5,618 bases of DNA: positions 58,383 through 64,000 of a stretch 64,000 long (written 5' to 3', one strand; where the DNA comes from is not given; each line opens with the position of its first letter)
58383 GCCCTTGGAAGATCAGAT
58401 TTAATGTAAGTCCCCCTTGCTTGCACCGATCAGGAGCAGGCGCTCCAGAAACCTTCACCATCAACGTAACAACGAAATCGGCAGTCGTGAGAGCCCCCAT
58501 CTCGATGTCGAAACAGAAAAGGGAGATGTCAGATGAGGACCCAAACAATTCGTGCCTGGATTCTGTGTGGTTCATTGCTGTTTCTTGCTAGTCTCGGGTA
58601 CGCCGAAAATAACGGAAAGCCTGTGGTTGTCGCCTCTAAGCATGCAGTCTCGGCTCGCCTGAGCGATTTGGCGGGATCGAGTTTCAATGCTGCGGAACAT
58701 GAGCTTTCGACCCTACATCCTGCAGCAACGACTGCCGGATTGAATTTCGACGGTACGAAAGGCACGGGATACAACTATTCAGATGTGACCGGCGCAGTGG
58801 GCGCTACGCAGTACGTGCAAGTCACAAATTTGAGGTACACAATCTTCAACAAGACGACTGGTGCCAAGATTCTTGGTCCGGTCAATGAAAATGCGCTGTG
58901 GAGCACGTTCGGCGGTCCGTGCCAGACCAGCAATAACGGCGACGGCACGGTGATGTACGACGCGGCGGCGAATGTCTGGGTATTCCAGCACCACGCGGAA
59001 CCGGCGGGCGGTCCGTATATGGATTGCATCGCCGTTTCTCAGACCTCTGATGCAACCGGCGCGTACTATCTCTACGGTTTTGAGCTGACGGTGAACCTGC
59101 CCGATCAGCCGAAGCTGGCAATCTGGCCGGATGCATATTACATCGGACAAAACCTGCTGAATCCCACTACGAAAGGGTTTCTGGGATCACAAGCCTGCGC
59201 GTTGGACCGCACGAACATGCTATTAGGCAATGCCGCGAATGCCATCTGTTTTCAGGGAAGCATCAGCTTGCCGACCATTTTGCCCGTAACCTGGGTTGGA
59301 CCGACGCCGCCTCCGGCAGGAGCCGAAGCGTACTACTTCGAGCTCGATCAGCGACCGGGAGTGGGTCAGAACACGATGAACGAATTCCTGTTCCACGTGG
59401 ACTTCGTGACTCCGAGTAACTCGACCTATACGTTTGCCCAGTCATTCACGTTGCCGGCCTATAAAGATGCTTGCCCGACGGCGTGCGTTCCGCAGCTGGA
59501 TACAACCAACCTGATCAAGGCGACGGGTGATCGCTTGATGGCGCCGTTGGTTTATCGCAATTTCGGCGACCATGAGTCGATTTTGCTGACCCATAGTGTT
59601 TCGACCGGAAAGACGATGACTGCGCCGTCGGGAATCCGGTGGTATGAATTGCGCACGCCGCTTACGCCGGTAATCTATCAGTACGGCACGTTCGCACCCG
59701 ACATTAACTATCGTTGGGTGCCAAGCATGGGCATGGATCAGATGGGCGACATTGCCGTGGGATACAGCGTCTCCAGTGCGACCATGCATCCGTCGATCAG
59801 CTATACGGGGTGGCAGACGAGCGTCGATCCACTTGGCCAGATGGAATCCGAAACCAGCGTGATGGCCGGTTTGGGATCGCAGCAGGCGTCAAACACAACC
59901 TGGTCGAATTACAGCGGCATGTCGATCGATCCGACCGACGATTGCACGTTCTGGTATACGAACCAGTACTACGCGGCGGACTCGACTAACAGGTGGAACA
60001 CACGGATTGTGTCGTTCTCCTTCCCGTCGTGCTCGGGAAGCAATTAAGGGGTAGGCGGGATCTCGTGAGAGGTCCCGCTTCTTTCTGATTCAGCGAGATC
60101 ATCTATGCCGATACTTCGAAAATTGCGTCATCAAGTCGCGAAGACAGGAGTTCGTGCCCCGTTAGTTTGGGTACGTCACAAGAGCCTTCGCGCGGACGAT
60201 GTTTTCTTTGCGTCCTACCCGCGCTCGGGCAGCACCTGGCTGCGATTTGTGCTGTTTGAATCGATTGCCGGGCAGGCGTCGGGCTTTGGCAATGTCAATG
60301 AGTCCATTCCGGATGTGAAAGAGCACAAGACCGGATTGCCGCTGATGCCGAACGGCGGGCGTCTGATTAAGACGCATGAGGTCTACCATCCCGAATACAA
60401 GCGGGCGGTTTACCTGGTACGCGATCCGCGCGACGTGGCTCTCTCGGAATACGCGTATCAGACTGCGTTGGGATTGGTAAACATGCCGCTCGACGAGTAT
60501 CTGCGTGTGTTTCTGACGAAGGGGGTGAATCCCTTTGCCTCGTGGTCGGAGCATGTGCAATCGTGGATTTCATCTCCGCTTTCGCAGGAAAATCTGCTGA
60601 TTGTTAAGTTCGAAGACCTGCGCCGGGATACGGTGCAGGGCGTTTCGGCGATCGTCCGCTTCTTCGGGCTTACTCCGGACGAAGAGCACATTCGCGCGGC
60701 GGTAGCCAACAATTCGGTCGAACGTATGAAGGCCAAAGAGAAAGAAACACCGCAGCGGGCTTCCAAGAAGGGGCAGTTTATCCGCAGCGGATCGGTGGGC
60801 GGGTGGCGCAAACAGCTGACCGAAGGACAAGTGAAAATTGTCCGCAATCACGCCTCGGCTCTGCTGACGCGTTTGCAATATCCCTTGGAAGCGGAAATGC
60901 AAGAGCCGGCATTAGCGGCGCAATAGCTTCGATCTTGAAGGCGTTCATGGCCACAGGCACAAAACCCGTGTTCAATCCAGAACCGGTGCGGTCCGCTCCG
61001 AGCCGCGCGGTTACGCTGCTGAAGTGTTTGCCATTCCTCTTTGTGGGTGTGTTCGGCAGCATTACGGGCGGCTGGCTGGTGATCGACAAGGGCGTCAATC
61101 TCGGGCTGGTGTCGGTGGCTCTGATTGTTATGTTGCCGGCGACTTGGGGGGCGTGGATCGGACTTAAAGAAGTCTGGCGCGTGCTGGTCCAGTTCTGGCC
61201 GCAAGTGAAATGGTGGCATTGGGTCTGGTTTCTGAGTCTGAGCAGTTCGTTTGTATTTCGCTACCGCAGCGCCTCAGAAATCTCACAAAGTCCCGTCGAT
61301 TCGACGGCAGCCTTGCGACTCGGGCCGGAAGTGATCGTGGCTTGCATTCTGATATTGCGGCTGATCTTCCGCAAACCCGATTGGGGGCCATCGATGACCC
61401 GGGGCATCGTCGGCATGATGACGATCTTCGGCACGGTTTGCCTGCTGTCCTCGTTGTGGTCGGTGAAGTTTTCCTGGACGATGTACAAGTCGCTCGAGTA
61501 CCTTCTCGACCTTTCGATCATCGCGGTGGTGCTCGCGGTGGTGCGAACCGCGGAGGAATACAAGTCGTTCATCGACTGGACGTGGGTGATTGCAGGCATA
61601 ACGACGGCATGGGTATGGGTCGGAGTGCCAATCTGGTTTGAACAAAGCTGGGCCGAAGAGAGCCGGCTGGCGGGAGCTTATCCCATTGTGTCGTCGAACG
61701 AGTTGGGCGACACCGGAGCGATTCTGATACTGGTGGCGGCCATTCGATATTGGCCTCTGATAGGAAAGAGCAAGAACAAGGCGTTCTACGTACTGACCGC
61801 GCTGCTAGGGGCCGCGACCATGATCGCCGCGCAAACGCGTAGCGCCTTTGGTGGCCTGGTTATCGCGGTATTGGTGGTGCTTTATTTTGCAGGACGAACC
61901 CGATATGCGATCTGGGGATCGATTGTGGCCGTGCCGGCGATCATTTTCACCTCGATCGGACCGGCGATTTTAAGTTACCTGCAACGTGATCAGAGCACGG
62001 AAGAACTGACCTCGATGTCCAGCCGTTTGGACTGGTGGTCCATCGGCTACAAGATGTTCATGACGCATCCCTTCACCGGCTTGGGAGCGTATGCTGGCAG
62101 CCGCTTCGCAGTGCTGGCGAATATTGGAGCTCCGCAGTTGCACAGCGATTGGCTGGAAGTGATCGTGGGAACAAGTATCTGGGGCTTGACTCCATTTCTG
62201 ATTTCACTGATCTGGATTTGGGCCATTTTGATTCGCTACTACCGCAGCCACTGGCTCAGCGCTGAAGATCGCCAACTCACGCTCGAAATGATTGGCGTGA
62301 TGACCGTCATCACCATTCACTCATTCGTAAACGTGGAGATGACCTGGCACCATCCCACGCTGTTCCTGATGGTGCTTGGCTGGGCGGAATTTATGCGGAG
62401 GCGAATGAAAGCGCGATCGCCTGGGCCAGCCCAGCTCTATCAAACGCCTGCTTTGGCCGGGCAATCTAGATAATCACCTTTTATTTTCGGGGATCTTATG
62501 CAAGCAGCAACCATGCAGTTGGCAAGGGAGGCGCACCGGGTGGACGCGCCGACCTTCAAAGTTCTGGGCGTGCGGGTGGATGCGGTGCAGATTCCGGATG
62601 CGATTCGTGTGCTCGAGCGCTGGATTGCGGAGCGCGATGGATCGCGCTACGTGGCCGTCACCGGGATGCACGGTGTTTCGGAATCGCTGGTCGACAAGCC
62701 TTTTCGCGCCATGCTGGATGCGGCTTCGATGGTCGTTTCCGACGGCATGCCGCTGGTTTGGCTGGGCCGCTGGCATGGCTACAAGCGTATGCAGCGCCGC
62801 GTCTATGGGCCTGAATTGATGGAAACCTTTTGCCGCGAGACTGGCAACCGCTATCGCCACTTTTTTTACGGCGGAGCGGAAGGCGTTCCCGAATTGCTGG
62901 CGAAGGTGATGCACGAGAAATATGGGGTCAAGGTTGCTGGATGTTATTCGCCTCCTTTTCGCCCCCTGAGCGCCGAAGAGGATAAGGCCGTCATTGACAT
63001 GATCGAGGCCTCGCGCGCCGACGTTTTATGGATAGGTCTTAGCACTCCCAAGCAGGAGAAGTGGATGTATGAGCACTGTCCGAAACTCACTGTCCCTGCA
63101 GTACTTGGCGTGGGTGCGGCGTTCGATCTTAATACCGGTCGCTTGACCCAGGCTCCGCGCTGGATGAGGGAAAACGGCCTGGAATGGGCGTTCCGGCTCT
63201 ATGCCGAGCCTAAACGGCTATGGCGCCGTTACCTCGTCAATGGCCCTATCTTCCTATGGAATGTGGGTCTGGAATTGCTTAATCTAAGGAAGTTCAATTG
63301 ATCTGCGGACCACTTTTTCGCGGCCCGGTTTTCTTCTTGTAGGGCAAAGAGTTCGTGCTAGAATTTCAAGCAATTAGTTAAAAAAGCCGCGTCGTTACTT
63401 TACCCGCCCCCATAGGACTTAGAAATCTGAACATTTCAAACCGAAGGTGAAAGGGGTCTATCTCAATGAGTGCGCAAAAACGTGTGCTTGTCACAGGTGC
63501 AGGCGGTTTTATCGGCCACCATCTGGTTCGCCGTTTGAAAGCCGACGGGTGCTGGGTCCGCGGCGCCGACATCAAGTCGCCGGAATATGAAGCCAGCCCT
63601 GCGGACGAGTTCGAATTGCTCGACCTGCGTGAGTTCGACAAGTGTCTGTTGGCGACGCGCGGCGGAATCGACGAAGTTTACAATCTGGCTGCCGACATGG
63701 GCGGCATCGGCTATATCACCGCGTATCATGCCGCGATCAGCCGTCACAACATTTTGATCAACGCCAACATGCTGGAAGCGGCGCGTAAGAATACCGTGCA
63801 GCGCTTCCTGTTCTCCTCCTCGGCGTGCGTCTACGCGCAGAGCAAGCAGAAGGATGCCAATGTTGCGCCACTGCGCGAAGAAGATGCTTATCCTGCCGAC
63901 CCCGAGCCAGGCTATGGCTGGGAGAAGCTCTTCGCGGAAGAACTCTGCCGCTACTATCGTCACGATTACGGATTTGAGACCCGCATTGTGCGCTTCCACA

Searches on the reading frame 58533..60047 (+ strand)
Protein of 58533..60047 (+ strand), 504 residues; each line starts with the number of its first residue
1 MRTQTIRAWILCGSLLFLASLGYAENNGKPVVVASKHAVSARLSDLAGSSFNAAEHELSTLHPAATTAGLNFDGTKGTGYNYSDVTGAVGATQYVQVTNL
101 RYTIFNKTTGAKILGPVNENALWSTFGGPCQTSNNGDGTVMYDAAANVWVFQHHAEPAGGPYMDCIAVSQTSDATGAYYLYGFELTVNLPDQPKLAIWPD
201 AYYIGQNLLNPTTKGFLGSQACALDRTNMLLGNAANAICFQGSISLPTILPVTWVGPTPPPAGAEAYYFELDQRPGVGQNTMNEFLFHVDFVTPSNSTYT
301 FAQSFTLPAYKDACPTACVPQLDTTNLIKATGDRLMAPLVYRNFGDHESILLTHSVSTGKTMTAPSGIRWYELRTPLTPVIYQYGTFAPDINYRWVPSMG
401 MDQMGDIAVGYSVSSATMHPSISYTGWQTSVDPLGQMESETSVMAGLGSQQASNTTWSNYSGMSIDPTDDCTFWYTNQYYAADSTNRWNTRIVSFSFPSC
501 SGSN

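Call 6: search_protein_families(library=pfam, proteins=[window:58533-60047:+], max_evalue=0.001)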
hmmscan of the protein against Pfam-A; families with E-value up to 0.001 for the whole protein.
window:58533-60047:+ (504 aa): 0 families

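Call 10: search_protein_families(library=ncbifam, proteins=[window:58533-60047:+], max_evalue=0.01)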
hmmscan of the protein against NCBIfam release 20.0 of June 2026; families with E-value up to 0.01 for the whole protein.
window:58533-60047:+ (504 aa): 0 families

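Call 17: search_protein_families(library=pfam, proteins=[window:58533-60047:+], max_evalue=10)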
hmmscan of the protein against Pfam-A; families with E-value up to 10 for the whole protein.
window:58533-60047:+ (504 aa): 0 families

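Call 56: search_solved_structures(query=window:58533-60047:+, max_evalue=1)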
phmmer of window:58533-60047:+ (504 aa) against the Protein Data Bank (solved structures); distinct sequences matched with E-value up to 1: 0.
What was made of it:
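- Tried and rejected: Pfam, NCBIfam and PDB sequence searches gave nothing (calls 6, 10, 17, 56).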

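Call 74: find_homologous_proteins(query=window:58533-60047:+, max_evalue=0.001)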
Query window:58533-60047:+ (504 aa): 6611 proteins with E <= 0.001 among 8000 candidates; the best 120 are listed.
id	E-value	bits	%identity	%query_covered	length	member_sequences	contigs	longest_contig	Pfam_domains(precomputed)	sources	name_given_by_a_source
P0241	0.0e+0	1014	86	100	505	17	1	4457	-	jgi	-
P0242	2.8e-284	961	82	100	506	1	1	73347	-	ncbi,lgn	-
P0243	1.1e-280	950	81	100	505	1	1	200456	-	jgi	jgi:hypothetical protein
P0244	8.5e-274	927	80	97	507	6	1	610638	-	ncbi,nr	ncbi:MAG TPA: hypothetical protein VMH04_21345 [Candidatus Solibacter sp.]|nr:hypothetical protein [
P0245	4.5e-273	925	79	100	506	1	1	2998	-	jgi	jgi:hypothetical protein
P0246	1.5e-272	923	80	97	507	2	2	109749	-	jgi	-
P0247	1.1e-267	907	77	100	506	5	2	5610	-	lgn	-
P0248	2.0e-263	893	80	94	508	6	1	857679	-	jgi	jgi:hypothetical protein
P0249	2.5e-261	886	75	100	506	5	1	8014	-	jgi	-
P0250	8.3e-257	871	73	100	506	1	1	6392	-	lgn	-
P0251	1.2e-254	864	74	100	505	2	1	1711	-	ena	-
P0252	5.4e-254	862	74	100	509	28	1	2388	-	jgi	jgi:hypothetical protein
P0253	3.5e-250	849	72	100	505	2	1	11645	-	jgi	jgi:hypothetical protein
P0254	8.1e-250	848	72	100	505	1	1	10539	-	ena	-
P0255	2.1e-249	846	77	94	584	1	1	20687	-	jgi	jgi:hypothetical protein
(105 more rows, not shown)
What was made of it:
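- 58533..60047 (+): Secreted 504-aa beta-propeller protein of unknown family, possibly a glycanase. More than 6000 homologs, all 'hypothetical' (call 74).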

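Call 82: predict_structure(alignment_id=A3)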
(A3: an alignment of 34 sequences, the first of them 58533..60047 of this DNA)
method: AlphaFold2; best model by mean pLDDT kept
length: 504 residues; sequences in the alignment: 34
mean_pLDDT: 84.2   pTM: 0.86
mean pLDDT of the five models: 84.2, 84.2, 82.2, 80.6, 79.9
residues with pLDDT >= 90: 256; 70-90: 174; 50-70: 44; < 50: 30
segments of 3 or more residues with pLDDT < 50: 1-5, 20-26, 54-66
pLDDT, mean of each block of 10 residues (from residue 1): 49 53 54 92 78 42 50 82 87 93 94 91 89 82 97 84 93 97 86 92 92 88 97 96 77 93 92 78 93 95 89 83 82 74 93 89 86 82 93 92 94 91 90 88 86 74 93 92 76 90 53
secondary structure, 60 per line:
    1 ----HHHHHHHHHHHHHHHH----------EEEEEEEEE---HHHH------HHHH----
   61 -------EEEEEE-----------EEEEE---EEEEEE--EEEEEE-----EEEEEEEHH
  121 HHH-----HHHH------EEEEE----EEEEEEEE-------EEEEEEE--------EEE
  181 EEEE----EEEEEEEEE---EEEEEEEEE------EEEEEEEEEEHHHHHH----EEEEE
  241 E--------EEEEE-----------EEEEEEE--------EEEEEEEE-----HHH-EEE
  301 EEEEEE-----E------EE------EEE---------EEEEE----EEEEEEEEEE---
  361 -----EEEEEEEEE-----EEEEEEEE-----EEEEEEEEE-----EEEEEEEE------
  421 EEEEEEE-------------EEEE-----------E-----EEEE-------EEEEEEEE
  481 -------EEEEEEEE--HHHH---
elements in order: H5-20 E31-39 H43-46 H53-56 E68-73 E85-89 E93-98 E101-106 E112-118 H119-123 H129-132 E139-143 E148-155 E163-169 E178-184 E189-197 E201-209 E216-225 H226-231 E236-241 E250-254 E266-272 E281-288 E298-306 E327-329 E339-343 E348-357 E366-374 E380-387 E393-401 E407-414 E421-427 E441-444 E462-465 E473-480 E488-495 H498-501

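Call 84: fold_search(model_id=the predicted structure, library=pdb)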
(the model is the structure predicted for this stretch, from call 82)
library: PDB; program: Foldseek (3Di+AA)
matches with E <= 10: 588; with E <= 0.001: 104
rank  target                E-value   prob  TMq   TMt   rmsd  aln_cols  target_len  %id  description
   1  3gvk_B                1.6e-06  1.00  0.39  0.31  14.6       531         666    8  Crystal structure of endo-neuraminidase NF mutant (released 2010-03-02)
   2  3ju4                  2.2e-06  1.00  0.39  0.31  13.5       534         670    9  Crystal Structure Analysis of EndosialidaseNF at 0.98 A Resolution (released 2010-02-02)
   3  3gvk_A                3.6e-06  1.00  0.39  0.31  14.5       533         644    8  Crystal structure of endo-neuraminidase NF mutant (released 2010-03-02)
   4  9nxh                  4.2e-06  1.00  0.30  0.32  15.9       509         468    9  An alpha-l-arabinofuranosidase (AtAbf43C) from Acetivibrio thermocellus DSM1313 bound to arabinofuranose (released 2025-08-20)
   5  3h6j                  5.4e-06  1.00  0.39  0.43   7.8       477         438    8  Crystal structure of a putative neuraminidase from Pseudomonas aeruginosa (released 2009-05-12)
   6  3gvj_A                5.4e-06  1.00  0.39  0.31  14.7       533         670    8  Crystal structure of an endo-neuraminidaseNF mutant (released 2010-03-02)
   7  4hiz_A                6.0e-06  1.00  0.34  0.28  16.4       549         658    8  Phage phi92 endosialidase (released 2014-01-15)
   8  1v0e_A                1.1e-05  1.00  0.37  0.30  15.0       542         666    9  Endosialidase of Bacteriophage K1F (released 2004-12-13)
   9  5uam_A                1.2e-05  1.00  0.37  0.41  12.0       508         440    8  Structure of a new family of Polysaccharide lyase PL25-Ulvanlyase. (released 2017-03-29)
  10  5uas_B                1.4e-05  1.00  0.35  0.38  15.7       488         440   11  Structure of a new family of Polysaccharide lyase PL25-Ulvanlyase bound to -[GlcA(1-4)Rha3S]- (released 2017-03-29)
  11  4hiz_B                1.8e-05  1.00  0.33  0.27  16.5       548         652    8  Phage phi92 endosialidase (released 2014-01-15)
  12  4hiz_C                2.2e-05  1.00  0.38  0.31  14.2       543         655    7  Phage phi92 endosialidase (released 2014-01-15)
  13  3ho4_A                2.5e-05  1.00  0.30  0.34  15.1       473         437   10  Crystal structure of Hedgehog-interacting protein (HHIP) (released 2009-06-23)
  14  2vsm_A                2.9e-05  1.00  0.34  0.39  10.3       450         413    9  Nipah virus attachment glycoprotein in complex with human cell surface receptor ephrinB2 (released 2008-05-20)
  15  5mui_A                3.2e-05  1.00  0.28  0.36  11.4       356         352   10  Glycoside hydrolase BT_0996 (released 2017-03-22)
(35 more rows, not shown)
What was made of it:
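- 58533..60047 (+): Fold matches to endosialidase, PL25 ulvan lyase and GH43 are weak, TM at most 0.43 (calls 82, 84).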

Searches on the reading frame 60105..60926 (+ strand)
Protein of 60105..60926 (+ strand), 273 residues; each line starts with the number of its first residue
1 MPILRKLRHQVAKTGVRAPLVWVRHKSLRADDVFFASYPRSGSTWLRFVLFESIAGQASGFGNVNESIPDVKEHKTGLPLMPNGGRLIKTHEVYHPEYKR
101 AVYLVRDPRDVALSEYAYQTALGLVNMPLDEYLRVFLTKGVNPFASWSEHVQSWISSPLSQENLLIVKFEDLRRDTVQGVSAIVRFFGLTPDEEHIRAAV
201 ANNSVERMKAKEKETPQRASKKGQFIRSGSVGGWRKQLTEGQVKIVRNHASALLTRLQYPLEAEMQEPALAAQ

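Call 6: search_protein_families(library=pfam, proteins=[window:60105-60926:+], max_evalue=0.001)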
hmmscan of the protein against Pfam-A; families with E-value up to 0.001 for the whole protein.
window:60105-60926:+ (273 aa): 2 families
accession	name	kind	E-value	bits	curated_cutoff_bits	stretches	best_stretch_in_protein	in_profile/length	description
PF00685.33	Sulfotransfer_1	-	3.6e-34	118.7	22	1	31-254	2-251/255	Sulfotransferase domain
PF13469.12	Sulfotransfer_3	-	1.1e-08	36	27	1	101-190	127-213/216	Sulfotransferase family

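Call 10: search_protein_families(library=ncbifam, proteins=[window:60105-60926:+], max_evalue=0.01)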
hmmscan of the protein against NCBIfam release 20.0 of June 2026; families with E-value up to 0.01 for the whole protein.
window:60105-60926:+ (273 aa): 0 families

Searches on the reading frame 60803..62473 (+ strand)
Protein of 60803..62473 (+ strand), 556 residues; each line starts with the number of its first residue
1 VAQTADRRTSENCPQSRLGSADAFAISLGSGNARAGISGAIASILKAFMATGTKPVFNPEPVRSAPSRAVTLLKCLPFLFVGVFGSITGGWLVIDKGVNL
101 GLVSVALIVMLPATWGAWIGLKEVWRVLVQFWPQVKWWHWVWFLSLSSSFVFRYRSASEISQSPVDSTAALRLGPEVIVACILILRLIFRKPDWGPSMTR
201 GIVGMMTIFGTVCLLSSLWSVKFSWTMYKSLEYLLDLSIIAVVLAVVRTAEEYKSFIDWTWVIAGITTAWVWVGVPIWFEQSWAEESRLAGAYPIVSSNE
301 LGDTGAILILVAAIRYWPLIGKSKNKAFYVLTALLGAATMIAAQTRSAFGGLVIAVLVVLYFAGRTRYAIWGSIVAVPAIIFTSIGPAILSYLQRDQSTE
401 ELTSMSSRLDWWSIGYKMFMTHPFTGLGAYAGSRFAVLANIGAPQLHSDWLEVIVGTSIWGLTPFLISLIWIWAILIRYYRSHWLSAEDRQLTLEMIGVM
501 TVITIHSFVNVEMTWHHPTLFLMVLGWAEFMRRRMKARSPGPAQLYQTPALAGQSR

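Call 6: search_protein_families(library=pfam, proteins=[window:60803-62473:+], max_evalue=0.001)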
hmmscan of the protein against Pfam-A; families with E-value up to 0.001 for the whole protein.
window:60803-62473:+ (556 aa): 1 family
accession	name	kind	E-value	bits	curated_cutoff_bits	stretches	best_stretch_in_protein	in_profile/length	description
PF04932.20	Wzy_C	-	3.5e-14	53.3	31.7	1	332-465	2-148/149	O-Antigen ligase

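Call 10: search_protein_families(library=ncbifam, proteins=[window:60803-62473:+], max_evalue=0.01)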
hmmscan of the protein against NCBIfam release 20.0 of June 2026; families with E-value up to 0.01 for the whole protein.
window:60803-62473:+ (556 aa): 0 families

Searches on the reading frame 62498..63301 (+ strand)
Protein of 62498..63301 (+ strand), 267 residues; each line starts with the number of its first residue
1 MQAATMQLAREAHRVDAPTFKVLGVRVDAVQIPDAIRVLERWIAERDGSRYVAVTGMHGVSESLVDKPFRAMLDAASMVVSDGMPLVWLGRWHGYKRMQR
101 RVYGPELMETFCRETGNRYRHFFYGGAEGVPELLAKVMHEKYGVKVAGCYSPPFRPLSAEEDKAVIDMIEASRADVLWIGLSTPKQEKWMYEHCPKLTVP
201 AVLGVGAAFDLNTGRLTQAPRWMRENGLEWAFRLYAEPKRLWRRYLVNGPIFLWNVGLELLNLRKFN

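Call 6: search_protein_families(library=pfam, proteins=[window:62498-63301:+], max_evalue=0.001)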
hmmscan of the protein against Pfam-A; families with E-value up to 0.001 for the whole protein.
window:62498-63301:+ (267 aa): 1 family
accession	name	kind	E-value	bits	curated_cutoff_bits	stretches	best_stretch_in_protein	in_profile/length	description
PF03808.19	Glyco_tran_WecG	-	5.4e-56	189.4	27.4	1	76-245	1-168/168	Glycosyl transferase WecG/TagA/CpsF family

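Call 10: search_protein_families(library=ncbifam, proteins=[window:62498-63301:+], max_evalue=0.01)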
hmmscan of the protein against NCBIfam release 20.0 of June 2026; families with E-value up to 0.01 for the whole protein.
window:62498-63301:+ (267 aa): 4 families
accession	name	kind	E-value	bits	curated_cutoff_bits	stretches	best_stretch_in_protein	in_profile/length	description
TIGR00696.1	wecG_tagA_cpsF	superfamily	4.7e-43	147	69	1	72-248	2-176/178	WecB/TagA/CpsF family glycosyltransferase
NF041872.1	EPS_EpsA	equivalog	1.2e-36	126.5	500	1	17-251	15-249/265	exopolysaccharide biosynthesis glycosyltransferase EpsA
NF041710.1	UDPacetylman_taseTarA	equivalog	2.4e-23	82.9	350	1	19-256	8-240/247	N-acetylglucosaminyldiphosphoundecaprenol N-acetyl-beta-D-mannosaminyltransferase TarA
NF002980.1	PRK03692.1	equivalog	1.9e-21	76.6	323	1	65-244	48-225/240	lipopolysaccharide N-acetylmannosaminouronosyltransferase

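Call 37: find_encoding_contigs(protein=window:62498-63301:+, flank=10000, max_places=2)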
Protein window:62498-63301:+ (267 aa): 6 contigs read that carry it; 2 places shown.
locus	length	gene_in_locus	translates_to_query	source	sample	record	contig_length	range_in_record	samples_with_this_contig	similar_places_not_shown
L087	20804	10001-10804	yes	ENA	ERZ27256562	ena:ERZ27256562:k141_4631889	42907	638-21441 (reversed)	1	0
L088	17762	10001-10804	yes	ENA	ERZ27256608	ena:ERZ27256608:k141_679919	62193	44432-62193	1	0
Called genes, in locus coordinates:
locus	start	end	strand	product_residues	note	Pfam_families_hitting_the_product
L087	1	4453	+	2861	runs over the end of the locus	PF00067:p450, PF00668:Condensation, PF00501:AMP-binding, PF13193:AMP-binding_C, PF00550:PP-binding, PF00668:Condensation, PF00501:AMP-binding, PF13193:AMP-binding_C, +2 more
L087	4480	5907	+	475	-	-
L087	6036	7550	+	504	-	-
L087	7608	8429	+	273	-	PF00685:Sulfotransfer_1, PF13469:Sulfotransfer_3 (faint)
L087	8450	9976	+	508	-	PF04932:Wzy_C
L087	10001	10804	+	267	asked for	PF03808:Glyco_tran_WecG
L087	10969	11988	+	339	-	PF01073:3Beta_HSD, PF01370:Epimerase, PF02719:Polysacc_synt_2 (faint), PF16363:GDP_Man_Dehyd, PF07993:NAD_binding_4 (weak)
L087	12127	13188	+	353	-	PF00685:Sulfotransfer_1, PF13469:Sulfotransfer_3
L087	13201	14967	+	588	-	PF02543:Carbam_trans_N, PF00814:TsaD (faint), PF22521:HypF_C_2 (weak), PF16861:Carbam_trans_C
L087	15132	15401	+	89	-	-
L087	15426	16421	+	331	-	-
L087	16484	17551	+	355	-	-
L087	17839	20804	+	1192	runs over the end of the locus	PF04185:Phosphoesterase, PF15780:ASH, PF22073:Cep192_D4, PF13517:FG-GAP_3, PF01839:FG-GAP (weak), PF13517:FG-GAP_3, PF13517:FG-GAP_3, PF13517:FG-GAP_3, +4 more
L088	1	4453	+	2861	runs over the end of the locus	PF00067:p450, PF00668:Condensation, PF00501:AMP-binding, PF13193:AMP-binding_C, PF00550:PP-binding, PF00668:Condensation, PF00501:AMP-binding, PF13193:AMP-binding_C, +2 more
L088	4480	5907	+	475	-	-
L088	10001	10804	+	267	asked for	PF03808:Glyco_tran_WecG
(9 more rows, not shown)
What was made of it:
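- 60105..63301 (+): Sulfotransferase (60105-60926), Wzy polymerase (60947-62473) and WecG/TagA-family glycosyltransferase (62498-63301). Gene starts are taken from the public gene calls (call 37).
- Tried and rejected: It is spurious, because a plus-strand epimerase gene cut by the window end covers it (call 37).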

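Call 61: search_protein_families(library=pfam, proteins=[L087:15426-16421:+, L087:16484-17551:+, L087:15132-15401:+], max_evalue=0.01)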
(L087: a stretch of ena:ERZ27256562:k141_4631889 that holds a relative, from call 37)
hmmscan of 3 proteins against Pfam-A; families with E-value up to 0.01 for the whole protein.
L087:15426-16421:+ (331 aa): 1 family
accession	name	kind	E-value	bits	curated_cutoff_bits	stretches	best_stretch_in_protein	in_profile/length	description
PF11949.14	DUF3466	-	0.00013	21.1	25.1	0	63-135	366-448/609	Protein of unknown function (DUF3466)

L087:16484-17551:+ (355 aa): 1 family
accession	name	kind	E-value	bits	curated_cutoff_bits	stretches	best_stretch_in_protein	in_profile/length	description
PF01839.29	FG-GAP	-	0.0051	17.1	22.1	0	130-144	6-20/37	FG-GAP repeat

L087:15132-15401:+ (89 aa): 0 families

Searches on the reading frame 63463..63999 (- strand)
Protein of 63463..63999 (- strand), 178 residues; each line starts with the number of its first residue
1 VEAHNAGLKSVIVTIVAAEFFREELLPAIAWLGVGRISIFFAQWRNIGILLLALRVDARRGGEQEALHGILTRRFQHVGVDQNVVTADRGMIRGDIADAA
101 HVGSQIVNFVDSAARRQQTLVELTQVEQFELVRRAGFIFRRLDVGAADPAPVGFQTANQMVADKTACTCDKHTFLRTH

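Call 6: search_protein_families(library=pfam, proteins=[window:63463-63999:-], max_evalue=0.001)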
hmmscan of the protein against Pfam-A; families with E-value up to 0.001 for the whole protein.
window:63463-63999:- (178 aa): 0 families

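Call 17: search_protein_families(library=pfam, proteins=[window:63463-63999:-], max_evalue=10)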
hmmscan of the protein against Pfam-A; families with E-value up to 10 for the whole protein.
window:63463-63999:- (178 aa): 1 family
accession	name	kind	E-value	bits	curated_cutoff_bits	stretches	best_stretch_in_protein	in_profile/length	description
PF17760.6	UvrA_inter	-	0.094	13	23.3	1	46-89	16-59/109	UvrA interaction domain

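Call 73: search_protein_families(library=pfam, proteins=[window:63463-63999:-], max_evalue=0.0001)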
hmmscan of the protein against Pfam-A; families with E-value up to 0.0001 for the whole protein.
window:63463-63999:- (178 aa): 0 families
